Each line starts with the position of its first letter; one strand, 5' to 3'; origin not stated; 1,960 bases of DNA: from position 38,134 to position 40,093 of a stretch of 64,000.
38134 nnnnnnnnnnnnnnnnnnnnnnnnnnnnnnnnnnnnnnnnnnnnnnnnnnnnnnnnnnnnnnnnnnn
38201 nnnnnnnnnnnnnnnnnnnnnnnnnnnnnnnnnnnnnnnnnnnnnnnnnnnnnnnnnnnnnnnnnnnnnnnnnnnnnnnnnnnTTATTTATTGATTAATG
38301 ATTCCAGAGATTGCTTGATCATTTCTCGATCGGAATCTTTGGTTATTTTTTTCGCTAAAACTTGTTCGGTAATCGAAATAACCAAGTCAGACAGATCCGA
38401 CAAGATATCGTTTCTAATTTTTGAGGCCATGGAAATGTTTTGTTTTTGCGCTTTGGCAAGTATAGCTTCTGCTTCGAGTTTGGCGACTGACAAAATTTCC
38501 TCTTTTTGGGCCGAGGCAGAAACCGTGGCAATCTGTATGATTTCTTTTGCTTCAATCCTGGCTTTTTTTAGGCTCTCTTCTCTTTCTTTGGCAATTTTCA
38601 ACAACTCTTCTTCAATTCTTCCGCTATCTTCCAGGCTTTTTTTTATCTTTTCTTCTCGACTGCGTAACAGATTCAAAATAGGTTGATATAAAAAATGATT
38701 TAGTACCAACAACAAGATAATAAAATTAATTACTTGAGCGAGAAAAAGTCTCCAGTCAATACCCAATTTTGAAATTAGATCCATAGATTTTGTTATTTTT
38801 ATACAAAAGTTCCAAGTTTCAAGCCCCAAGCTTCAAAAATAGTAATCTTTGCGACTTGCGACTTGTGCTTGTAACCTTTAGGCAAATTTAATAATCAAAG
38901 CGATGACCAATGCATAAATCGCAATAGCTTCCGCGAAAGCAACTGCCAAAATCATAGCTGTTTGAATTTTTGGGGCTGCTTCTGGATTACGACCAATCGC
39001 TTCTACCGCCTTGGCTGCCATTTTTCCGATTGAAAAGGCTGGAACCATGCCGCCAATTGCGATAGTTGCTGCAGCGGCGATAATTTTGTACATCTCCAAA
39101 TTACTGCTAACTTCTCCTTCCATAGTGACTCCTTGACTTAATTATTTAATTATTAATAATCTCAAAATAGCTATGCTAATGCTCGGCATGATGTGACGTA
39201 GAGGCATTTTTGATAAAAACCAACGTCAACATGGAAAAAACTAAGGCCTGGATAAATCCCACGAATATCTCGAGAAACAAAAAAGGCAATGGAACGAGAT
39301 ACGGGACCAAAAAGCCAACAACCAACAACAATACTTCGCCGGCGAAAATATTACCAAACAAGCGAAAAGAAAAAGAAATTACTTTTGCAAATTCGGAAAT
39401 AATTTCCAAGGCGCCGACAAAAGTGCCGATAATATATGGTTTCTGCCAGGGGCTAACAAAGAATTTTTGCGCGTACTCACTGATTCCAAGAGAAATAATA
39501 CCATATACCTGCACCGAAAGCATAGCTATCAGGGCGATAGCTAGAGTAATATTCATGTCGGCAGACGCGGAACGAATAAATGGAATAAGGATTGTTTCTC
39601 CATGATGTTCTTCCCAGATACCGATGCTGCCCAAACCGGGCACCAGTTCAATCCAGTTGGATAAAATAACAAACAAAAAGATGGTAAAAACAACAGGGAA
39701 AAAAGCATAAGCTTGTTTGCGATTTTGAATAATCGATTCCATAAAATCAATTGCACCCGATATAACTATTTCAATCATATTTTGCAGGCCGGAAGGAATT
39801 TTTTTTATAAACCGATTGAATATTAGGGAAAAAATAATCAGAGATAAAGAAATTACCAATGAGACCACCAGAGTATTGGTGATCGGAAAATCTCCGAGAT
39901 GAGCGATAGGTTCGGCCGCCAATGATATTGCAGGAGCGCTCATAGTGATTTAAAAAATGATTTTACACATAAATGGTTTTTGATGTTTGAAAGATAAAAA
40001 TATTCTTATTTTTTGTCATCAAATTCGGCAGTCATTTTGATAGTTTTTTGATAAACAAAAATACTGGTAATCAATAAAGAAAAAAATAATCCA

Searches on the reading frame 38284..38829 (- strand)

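Call 59: search_protein_families(library=pfam, proteins=[window:38284-38829:-], max_evalue=0.00001)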
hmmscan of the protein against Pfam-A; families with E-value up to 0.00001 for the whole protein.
window:38284-38829:- (181 aa): 1 family
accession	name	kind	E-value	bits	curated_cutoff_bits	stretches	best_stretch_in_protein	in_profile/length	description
PF00430.23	ATP-synt_B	-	1.3e-20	74.2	28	1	29-158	2-131/132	ATP synthase B/B' CF(0)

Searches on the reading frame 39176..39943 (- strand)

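Call 59: search_protein_families(library=pfam, proteins=[window:39176-39943:-], max_evalue=0.00001)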
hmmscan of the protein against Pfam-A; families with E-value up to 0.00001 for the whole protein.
window:39176-39943:- (255 aa): 1 family
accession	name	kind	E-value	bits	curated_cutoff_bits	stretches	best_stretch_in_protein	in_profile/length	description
PF00119.25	ATP-synt_A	-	4.9e-43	148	33.9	1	26-245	2-217/217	ATP synthase A chain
